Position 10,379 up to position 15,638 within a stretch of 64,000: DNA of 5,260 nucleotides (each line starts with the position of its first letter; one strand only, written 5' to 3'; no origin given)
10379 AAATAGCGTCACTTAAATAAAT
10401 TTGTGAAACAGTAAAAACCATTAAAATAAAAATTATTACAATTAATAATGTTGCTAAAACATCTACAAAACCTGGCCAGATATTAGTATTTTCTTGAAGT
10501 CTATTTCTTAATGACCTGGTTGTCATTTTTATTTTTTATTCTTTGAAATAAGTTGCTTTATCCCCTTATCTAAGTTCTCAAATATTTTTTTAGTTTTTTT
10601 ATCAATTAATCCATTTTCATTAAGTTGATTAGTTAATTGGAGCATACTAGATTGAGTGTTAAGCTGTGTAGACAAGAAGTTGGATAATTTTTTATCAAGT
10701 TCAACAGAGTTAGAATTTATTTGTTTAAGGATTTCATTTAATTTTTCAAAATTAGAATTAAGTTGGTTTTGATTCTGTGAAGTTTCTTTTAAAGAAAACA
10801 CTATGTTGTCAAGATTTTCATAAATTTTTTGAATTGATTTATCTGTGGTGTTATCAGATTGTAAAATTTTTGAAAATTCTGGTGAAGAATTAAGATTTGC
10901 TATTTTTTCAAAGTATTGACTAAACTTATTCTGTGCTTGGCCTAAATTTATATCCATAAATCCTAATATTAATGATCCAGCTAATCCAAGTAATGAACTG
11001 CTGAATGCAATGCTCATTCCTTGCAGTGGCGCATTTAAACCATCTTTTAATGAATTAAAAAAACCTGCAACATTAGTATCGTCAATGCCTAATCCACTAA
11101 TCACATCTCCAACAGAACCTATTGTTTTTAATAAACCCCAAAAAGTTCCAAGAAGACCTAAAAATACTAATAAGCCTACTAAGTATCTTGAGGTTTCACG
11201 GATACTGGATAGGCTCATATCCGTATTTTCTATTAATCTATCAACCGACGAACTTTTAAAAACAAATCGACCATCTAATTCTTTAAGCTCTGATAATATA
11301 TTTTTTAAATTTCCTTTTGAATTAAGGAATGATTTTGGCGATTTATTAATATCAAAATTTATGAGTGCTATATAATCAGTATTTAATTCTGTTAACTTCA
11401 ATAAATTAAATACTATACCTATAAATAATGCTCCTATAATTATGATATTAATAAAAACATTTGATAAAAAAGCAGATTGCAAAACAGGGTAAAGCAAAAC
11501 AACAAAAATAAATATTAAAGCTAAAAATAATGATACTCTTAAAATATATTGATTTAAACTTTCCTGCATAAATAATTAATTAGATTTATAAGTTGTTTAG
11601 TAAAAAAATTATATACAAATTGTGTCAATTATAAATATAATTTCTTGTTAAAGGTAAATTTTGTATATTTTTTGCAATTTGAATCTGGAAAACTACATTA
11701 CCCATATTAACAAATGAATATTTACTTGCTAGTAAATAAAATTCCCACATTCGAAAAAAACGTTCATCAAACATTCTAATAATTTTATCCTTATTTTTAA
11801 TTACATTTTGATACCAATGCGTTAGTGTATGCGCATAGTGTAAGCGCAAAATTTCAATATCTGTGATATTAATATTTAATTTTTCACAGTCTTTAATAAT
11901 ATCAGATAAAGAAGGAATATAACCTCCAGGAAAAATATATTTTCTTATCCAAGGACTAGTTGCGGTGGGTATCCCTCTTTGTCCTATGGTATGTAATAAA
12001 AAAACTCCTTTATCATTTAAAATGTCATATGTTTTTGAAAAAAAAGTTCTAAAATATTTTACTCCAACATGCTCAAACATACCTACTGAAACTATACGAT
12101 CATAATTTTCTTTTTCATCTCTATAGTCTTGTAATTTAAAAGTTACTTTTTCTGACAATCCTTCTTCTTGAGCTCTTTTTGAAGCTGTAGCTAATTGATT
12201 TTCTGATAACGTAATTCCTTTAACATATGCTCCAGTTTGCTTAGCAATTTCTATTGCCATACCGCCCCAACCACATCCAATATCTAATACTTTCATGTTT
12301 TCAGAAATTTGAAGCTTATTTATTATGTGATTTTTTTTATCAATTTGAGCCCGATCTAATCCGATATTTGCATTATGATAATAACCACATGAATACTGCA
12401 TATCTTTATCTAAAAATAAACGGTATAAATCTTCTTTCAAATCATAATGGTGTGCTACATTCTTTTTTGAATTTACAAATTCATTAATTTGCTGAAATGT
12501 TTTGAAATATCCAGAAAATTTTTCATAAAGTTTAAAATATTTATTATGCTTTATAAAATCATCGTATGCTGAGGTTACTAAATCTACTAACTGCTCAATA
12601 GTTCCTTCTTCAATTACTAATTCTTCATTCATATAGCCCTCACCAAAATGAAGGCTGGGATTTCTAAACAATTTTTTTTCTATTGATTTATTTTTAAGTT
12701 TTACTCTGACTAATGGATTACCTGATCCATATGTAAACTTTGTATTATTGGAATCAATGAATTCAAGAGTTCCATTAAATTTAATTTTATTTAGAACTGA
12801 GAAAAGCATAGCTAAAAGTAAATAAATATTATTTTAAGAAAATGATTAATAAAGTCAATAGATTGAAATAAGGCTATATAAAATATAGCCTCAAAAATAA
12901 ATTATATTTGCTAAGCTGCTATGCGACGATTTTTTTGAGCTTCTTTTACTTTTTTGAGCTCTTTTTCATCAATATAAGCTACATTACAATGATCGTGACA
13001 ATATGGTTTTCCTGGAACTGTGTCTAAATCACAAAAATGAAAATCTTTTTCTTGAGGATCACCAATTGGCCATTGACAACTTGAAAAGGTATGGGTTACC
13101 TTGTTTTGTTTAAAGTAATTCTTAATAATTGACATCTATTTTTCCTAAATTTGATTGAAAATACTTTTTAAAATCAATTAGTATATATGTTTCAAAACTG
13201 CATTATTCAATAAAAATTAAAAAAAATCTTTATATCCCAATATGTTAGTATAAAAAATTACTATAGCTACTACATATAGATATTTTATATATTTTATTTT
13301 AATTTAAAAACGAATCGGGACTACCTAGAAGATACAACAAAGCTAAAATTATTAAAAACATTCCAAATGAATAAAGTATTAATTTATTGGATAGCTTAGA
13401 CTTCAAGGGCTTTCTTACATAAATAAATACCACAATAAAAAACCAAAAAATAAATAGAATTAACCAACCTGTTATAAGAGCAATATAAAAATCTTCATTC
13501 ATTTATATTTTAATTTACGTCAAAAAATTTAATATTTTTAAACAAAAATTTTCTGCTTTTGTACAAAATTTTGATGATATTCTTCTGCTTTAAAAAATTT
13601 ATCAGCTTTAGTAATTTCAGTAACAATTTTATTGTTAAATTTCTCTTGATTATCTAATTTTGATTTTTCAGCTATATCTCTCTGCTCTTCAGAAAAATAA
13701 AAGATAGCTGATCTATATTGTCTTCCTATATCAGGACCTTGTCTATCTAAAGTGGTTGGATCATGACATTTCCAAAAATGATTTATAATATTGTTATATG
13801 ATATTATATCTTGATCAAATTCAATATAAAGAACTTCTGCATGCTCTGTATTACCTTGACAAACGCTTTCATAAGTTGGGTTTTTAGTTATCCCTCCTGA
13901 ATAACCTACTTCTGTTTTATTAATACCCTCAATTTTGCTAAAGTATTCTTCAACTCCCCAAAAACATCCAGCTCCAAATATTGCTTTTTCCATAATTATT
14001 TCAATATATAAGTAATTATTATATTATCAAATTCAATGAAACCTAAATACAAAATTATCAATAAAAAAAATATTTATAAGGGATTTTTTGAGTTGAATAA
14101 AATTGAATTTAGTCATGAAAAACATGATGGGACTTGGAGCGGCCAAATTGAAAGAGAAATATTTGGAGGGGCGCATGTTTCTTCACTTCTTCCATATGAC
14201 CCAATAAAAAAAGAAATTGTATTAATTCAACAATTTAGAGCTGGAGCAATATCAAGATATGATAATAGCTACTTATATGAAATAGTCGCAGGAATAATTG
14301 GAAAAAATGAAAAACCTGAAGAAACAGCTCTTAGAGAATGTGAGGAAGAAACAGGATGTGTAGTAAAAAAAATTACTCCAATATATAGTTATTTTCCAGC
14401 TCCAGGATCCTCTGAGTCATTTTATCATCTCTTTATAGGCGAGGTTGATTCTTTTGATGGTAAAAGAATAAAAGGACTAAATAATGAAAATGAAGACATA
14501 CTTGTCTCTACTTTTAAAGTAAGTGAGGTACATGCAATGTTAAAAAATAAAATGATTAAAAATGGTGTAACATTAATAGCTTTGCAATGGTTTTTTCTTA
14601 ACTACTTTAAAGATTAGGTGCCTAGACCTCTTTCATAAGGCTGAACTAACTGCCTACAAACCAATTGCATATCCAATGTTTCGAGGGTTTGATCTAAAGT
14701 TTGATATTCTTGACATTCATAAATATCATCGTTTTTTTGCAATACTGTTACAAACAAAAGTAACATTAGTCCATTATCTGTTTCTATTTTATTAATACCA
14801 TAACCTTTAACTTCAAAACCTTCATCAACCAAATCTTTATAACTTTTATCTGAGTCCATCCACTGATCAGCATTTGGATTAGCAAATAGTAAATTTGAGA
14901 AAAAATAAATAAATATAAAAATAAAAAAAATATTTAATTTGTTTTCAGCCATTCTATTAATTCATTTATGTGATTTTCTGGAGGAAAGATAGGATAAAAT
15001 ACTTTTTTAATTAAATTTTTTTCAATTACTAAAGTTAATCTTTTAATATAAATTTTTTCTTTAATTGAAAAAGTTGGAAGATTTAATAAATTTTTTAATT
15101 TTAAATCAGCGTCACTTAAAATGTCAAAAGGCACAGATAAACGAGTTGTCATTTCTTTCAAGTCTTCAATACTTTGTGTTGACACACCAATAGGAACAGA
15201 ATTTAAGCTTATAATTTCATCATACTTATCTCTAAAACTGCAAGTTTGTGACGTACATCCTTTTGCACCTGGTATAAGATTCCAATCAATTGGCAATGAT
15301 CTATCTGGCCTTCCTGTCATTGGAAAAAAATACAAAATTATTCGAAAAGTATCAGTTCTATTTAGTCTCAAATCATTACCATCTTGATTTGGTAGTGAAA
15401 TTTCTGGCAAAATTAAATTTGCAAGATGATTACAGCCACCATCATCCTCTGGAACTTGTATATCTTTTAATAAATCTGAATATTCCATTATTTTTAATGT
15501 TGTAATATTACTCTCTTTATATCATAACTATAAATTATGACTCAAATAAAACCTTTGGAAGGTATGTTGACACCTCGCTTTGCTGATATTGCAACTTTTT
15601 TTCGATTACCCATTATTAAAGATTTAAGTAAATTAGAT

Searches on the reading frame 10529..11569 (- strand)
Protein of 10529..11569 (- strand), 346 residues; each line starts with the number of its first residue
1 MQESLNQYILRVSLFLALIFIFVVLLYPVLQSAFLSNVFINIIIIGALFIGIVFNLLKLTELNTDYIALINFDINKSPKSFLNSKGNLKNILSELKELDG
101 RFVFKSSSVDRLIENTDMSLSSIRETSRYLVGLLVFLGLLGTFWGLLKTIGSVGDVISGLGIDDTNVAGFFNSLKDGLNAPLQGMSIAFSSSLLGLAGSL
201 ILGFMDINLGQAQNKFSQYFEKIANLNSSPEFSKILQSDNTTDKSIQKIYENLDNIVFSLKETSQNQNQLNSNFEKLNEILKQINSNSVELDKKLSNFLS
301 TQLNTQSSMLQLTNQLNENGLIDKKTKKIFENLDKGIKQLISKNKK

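Call 74: search_protein_families(library=pfam, proteins=[window:10529-11569:-], max_evalue=0.001)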
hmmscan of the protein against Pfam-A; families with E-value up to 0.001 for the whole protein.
window:10529-11569:- (346 aa): 1 family
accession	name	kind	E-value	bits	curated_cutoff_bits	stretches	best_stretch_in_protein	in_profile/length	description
PF17675.6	APG6_N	-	0.00031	21.6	45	1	201-317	10-126/132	Apg6 coiled-coil region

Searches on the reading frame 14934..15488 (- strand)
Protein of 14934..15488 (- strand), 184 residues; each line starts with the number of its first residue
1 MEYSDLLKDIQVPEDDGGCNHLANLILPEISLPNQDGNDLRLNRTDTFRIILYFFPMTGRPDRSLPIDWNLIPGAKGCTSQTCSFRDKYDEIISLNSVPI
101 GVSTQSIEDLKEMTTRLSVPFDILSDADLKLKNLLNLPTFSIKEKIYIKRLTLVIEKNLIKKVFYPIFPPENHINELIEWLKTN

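Call 9: search_protein_families(library=ncbifam, proteins=[window:14934-15488:-], max_evalue=0.00001)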
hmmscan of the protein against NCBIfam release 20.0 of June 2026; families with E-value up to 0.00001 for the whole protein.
window:14934-15488:- (184 aa): 2 families
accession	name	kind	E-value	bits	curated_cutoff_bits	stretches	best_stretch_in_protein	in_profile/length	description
NF006960.0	PRK09437.1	equivalog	7.4e-16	58.4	140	1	26-183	9-154/156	thioredoxin-dependent thiol peroxidase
NF053650.1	PerredPrxQDein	equivalog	2.1e-08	34.3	260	1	27-142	1-98/148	thioredoxin-dependent peroxiredoxin PrxQ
